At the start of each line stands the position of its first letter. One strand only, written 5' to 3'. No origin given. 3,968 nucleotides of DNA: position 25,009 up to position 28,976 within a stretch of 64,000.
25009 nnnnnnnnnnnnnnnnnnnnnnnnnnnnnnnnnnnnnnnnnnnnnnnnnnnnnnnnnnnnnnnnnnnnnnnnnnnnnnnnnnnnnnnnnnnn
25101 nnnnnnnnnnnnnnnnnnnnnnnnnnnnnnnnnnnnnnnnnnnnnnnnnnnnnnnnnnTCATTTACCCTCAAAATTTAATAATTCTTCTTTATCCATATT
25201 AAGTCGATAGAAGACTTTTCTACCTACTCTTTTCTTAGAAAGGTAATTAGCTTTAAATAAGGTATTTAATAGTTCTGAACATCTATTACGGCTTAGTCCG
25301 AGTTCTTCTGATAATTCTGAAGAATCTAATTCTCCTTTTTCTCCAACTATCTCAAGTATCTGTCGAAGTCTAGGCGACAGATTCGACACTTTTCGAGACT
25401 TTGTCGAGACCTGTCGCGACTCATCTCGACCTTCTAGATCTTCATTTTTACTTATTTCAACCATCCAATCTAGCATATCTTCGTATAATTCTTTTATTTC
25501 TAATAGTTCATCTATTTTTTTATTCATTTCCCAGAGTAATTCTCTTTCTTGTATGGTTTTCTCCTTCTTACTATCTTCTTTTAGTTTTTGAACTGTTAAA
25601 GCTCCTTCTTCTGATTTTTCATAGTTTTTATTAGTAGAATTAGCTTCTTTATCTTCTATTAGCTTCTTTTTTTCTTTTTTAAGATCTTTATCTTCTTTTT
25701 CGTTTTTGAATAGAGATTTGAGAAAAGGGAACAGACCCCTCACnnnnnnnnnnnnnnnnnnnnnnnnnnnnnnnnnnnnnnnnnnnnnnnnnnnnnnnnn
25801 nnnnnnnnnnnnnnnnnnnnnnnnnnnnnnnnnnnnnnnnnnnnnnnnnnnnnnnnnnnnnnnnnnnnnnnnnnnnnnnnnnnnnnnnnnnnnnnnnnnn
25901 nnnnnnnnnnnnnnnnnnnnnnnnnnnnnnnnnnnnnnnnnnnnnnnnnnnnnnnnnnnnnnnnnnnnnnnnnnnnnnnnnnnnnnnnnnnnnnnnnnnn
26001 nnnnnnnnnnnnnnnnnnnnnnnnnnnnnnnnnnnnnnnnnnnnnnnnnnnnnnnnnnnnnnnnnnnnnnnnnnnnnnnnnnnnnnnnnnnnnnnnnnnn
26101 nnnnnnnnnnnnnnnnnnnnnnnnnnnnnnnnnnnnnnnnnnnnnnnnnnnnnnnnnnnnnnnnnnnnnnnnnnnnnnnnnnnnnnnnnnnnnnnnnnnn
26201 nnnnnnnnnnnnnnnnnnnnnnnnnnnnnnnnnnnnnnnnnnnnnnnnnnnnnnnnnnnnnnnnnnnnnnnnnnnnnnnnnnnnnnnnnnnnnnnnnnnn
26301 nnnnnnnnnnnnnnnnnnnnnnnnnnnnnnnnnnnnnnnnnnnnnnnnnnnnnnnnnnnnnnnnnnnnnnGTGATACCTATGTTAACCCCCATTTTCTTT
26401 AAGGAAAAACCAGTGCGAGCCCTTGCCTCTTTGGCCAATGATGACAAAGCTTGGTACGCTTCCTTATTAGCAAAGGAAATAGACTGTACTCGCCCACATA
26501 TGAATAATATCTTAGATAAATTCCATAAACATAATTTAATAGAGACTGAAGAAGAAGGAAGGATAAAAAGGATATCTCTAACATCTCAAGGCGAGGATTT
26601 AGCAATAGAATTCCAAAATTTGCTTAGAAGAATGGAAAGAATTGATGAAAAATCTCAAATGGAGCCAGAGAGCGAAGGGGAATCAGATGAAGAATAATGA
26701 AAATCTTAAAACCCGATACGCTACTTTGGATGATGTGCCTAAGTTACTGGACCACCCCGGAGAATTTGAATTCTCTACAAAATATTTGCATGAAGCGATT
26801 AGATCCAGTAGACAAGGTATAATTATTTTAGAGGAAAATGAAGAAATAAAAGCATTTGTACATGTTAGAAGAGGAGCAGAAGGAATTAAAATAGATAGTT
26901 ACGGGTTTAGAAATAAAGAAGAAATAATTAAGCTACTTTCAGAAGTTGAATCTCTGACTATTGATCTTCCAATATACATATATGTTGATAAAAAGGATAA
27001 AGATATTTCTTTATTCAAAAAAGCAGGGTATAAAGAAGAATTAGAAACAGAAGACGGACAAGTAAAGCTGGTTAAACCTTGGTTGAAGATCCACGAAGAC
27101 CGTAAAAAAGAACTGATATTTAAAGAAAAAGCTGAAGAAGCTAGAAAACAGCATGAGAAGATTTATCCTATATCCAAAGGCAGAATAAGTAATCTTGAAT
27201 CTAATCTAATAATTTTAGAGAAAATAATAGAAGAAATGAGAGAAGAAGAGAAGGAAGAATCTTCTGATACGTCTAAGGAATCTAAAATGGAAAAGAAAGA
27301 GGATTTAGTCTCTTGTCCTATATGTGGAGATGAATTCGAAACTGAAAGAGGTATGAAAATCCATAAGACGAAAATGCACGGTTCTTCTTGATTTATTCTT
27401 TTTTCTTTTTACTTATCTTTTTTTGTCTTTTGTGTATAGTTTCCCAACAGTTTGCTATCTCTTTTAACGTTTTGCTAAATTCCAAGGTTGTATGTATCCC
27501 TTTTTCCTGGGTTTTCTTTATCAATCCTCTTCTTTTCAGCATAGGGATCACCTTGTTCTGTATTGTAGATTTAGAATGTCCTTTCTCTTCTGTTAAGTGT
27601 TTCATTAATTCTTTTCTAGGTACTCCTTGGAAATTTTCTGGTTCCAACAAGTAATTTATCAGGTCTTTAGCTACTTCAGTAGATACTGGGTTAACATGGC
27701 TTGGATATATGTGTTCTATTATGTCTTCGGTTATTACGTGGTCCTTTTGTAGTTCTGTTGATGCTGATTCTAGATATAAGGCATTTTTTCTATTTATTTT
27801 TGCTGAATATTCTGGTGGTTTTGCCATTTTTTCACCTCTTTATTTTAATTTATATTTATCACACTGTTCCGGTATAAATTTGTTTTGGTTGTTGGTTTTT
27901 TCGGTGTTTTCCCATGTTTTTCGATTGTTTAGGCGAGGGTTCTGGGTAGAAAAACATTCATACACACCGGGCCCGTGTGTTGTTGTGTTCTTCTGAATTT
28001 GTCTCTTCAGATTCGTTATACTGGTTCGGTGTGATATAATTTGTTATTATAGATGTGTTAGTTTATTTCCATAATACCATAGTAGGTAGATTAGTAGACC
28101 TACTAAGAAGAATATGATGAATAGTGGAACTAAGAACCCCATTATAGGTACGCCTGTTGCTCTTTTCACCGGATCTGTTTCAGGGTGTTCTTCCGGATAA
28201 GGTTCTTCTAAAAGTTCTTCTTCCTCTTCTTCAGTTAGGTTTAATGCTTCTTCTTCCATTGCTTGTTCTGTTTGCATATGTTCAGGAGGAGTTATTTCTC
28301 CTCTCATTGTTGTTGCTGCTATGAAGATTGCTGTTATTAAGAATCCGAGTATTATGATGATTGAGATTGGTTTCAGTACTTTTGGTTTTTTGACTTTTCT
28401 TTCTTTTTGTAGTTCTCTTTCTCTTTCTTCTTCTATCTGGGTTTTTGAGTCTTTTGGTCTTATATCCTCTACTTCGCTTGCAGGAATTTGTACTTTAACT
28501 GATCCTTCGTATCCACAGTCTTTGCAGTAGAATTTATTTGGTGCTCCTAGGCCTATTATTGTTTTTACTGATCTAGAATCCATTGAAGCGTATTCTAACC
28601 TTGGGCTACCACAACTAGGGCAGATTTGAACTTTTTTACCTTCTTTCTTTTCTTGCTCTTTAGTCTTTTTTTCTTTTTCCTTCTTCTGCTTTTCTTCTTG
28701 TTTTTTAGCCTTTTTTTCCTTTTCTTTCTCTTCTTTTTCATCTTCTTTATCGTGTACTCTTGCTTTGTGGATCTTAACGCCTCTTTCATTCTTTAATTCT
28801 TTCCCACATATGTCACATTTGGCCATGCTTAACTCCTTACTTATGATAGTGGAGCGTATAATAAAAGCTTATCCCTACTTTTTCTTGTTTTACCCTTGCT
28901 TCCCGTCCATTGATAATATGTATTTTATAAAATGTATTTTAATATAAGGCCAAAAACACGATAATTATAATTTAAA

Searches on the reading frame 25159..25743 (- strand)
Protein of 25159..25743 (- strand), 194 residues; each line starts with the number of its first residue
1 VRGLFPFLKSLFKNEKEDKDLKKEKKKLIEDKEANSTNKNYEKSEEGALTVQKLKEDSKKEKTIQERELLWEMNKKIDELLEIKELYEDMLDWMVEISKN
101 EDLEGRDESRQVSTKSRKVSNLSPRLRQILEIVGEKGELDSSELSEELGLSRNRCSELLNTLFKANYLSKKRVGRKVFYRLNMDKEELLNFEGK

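Call 10: search_protein_families(library=pfam, proteins=[window:25159-25743:-], max_evalue=0.1)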
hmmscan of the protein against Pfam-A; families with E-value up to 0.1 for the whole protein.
window:25159-25743:- (194 aa): 18 families
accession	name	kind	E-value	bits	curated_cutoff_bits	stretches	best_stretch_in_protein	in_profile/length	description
PF13412.12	HTH_24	-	6.8e-06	26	21.9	1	125-165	4-44/48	Winged helix-turn-helix DNA-binding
PF03965.22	Penicillinase_R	-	0.00024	21.9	22.6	1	127-190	6-73/115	Penicillinase repressor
PF01978.25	TrmB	-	0.0004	20.6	25.6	1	133-179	18-63/68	Sugar-specific transcriptional regulator TrmB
PF01022.26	HTH_5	-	0.00053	20.3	22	1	127-170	5-47/47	Bacterial regulatory protein, arsR family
PF09339.16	HTH_IclR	-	0.00062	19.9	22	1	128-170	7-50/52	IclR helix-turn-helix domain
PF12802.13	MarR_2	-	0.00083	19.9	27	1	128-173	9-55/61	MarR family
PF02002.24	TFIIE_alpha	-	0.001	19.3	22.9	1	128-172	17-61/105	TFIIE alpha subunit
PF24034.1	DUF7343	-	0.0012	19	27.6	1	129-176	9-56/62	Domain of unknown function (DUF7343)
PF13463.12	HTH_27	-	0.0036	18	22.2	1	123-181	2-64/68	Winged helix DNA-binding domain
PF01047.28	MarR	-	0.0036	17.6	24.6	1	128-172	7-51/59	MarR family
PF18552.7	PheRS_DBD1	-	0.0055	16.9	26.2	1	127-151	7-31/59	PheRS DNA binding domain 1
PF08279.18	HTH_11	-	0.015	15.6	25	1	125-152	1-29/55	HTH domain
PF13404.12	HTH_AsnC-type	-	0.02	15.1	27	1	127-156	6-35/42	AsnC-type helix-turn-helix domain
PF01325.25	Fe_dep_repress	-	0.044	14.4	26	0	126-170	10-54/60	Iron dependent repressor, N-terminal DNA binding domain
PF08100.18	Dimerisation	-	0.046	14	25.6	1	129-181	30-83/93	O-methyltransferase dimerisation domain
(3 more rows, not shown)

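Call 63: search_protein_families(library=phrogs, proteins=[window:25159-25743:-], max_evalue=0.01)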
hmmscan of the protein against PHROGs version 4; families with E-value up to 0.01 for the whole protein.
window:25159-25743:- (194 aa): 4 families
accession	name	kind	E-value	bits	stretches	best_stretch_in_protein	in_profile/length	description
phrog_142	-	moron, auxiliary metabolic gene and host takeover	0.00027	22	1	127-187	15-76/116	Ren-like exclusion protein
phrog_2030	-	transcription regulation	0.0036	18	0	127-184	17-77/202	transcriptional regulator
phrog_25408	-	unknown function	0.0069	17.1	0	121-187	8-73/165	-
phrog_678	-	DNA, RNA and nucleotide metabolism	0.008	16.8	1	142-191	89-144/346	replication initiation O-like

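Call 87: search_protein_families(library=ncbifam, proteins=[window:25159-25743:-], max_evalue=0.01)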
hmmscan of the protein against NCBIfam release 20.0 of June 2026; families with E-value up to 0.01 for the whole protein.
window:25159-25743:- (194 aa): 6 families
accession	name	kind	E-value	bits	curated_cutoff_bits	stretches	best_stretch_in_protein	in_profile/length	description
NF033788.1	HTH_metalloreg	subfamily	1.2e-09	37.8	55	1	127-184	14-71/77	metalloregulator ArsR/SmtB family transcription factor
NF033789.1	repress_SdpR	subfamily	2.1e-05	24.3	100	1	126-183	10-66/79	autorepressor SdpR family transcription factor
NF040642.1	sulf_sens_BigR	equivalog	6.3e-05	23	155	1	118-186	13-81/95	sulfite-sensing transcriptional repressor BigR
TIGR01884.1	cas_HTH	subfamily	9.4e-05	21.9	60.2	1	119-173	137-192/202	CRISPR-associated CARF protein Csa3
NF041413.1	ArsR_Rv2640c_fam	equivalog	0.0029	18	155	1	133-185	53-105/118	Rv2640c family ArsR-like transcriptional regulator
NF045707.1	Dbac_1936_reg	equivalog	0.009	16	115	0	123-182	17-74/99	ArsR/SmtB-type metalloregulator TsoR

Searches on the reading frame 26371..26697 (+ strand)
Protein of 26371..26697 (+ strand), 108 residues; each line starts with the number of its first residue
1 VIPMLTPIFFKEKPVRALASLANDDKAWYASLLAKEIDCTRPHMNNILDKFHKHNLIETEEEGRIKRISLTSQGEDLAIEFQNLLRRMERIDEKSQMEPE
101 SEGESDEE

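Call 10: search_protein_families(library=pfam, proteins=[window:26371-26697:+], max_evalue=0.1)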
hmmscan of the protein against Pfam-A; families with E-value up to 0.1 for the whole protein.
window:26371-26697:+ (108 aa): 5 families
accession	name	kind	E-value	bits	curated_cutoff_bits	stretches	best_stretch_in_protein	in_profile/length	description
PF22665.2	DUF6293_C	-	2.5e-05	25.1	27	1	45-78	65-98/101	DUF6293 C-terminal winged helix domain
PF25213.1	HVO_A0261_N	-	2.7e-05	24.4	35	1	28-92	25-85/86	HVO_A0261 N-terminal domain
PF13545.12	HTH_Crp_2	-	0.0061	16.9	27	1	33-65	28-59/70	Crp-like helix-turn-helix domain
PF01047.28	MarR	-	0.02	15.2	24.6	1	30-58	20-48/59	MarR family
PF12793.13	SgrR_N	-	0.048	14.4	24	1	33-80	25-73/115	Sugar transport-related sRNA regulator N-term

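Call 63: search_protein_families(library=phrogs, proteins=[window:26371-26697:+], max_evalue=0.01)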
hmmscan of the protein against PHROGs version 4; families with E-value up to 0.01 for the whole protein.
window:26371-26697:+ (108 aa): 1 family
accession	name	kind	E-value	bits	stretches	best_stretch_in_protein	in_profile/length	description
phrog_186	-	DNA, RNA and nucleotide metabolism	0.0012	19.5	1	18-78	50-110/308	DnaD-like helicase loader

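Call 87: search_protein_families(library=ncbifam, proteins=[window:26371-26697:+], max_evalue=0.01)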
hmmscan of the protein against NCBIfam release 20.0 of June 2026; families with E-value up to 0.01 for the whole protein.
window:26371-26697:+ (108 aa): 3 families
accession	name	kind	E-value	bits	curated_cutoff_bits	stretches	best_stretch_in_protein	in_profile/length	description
NF002926.0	PRK03573.1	equivalog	0.0012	18.8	120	1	33-86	52-108/144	transcriptional regulator SlyA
NF047906.1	CdPbTransRegCmtR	equivalog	0.0019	18.1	150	1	14-93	21-98/104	Cd(II)/Pb(II)-sensing metalloregulatory transcriptional regulator CmtR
NF010149.0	PRK13626.1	equivalog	0.0027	16.4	476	1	32-93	28-92/552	HTH-type transcriptional regulator SgrR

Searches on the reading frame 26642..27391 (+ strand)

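Call 10: search_protein_families(library=pfam, proteins=[window:26642-27391:+], max_evalue=0.1)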
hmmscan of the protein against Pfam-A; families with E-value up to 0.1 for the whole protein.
window:26642-27391:+ (249 aa): 4 families
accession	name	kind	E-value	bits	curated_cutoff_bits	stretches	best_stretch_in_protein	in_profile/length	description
PF13894.12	zf-C2H2_4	-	0.0045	18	27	1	224-246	2-24/24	C2H2-type zinc finger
PF12353.13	eIF3g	-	0.02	15.6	24.4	1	144-231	26-118/130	Eukaryotic translation initiation factor 3 subunit G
PF12269.13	CpG_bind_C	-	0.048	13.8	26.3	1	150-239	13-101/236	CpG binding protein C-terminal domain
PF03031.24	NIF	-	0.092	12.9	21.8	0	115-202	71-156/160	NLI interacting factor-like phosphatase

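Call 63: search_protein_families(library=phrogs, proteins=[window:26642-27391:+], max_evalue=0.01)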
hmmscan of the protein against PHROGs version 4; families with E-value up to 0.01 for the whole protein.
window:26642-27391:+ (249 aa): 0 families

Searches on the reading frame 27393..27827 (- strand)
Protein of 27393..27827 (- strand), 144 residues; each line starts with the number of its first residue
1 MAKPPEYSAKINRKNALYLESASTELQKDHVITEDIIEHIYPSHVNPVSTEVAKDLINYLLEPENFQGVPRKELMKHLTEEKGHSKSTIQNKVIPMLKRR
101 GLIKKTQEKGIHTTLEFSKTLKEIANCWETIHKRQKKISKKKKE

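Call 10: search_protein_families(library=pfam, proteins=[window:27393-27827:-], max_evalue=0.1)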
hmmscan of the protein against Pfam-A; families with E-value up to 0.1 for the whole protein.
window:27393-27827:- (144 aa): 3 families
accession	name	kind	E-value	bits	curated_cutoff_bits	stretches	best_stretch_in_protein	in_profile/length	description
PF24132.1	DUF7399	-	0.002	19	27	1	79-143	40-102/134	Family of unknown function (DUF7399)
PF22194.2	F-93_WHD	-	0.036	14.6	28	1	66-110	9-52/62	F-93, winged-helix domain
PF05491.19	RuvB_C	-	0.059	13.8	24.7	1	76-108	27-59/72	RuvB C-terminal winged helix domain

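Call 63: search_protein_families(library=phrogs, proteins=[window:27393-27827:-], max_evalue=0.01)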
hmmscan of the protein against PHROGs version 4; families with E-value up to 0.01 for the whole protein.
window:27393-27827:- (144 aa): 1 family
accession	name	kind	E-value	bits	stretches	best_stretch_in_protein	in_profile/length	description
phrog_15286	-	unknown function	0.0041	17.2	1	79-142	132-195/274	-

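Call 87: search_protein_families(library=ncbifam, proteins=[window:27393-27827:-], max_evalue=0.01)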
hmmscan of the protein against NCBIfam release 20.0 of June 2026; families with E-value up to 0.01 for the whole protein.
window:27393-27827:- (144 aa): 1 family
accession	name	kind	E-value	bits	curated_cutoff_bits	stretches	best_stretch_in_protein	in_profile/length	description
TIGR02253.1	CTE7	subfamily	0.0027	17.5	169.75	1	55-140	8-94/221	TIGR02253 family HAD-type hydrolase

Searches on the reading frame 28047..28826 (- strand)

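Call 10: search_protein_families(library=pfam, proteins=[window:28047-28826:-], max_evalue=0.1)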
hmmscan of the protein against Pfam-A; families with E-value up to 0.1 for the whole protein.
window:28047-28826:- (259 aa): 8 families
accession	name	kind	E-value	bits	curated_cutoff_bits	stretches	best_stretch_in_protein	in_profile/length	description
PF25208.1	DUF7838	-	0.00025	21.3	28.5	1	68-107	8-42/55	Domain of unknown function (DUF7838)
PF20990.2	DUF2207_C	-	0.0039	17.4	33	1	128-256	115-192/247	Predicted membrane protein (DUF2207) C-terminal domain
PF22770.2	POP1_C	-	0.0063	17.2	24.3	0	18-76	42-102/174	POP1 C-terminal domain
PF06781.17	CrgA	-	0.036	14.6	24.8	0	213-252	16-55/89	Cell division protein CrgA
PF12760.12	Zn_ribbon_IS1595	-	0.039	14.4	25.4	0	67-106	19-45/46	Transposase zinc-ribbon domain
PF05077.17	DUF678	-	0.05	14.2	24.1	1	47-106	7-65/74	Protein of unknown function (DUF678)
PF06024.17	Orf78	-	0.054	14.2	29.4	0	221-252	53-84/101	Orf78 (ac78)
PF14354.12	Lar_restr_allev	-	0.072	13.8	28.6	0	65-111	2-38/58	Restriction alleviation protein Lar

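Call 63: search_protein_families(library=phrogs, proteins=[window:28047-28826:-], max_evalue=0.01)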
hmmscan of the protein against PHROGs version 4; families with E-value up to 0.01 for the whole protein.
window:28047-28826:- (259 aa): 1 family
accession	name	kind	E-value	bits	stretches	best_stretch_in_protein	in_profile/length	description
phrog_2546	-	unknown function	0.00031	22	1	9-92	66-148/180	-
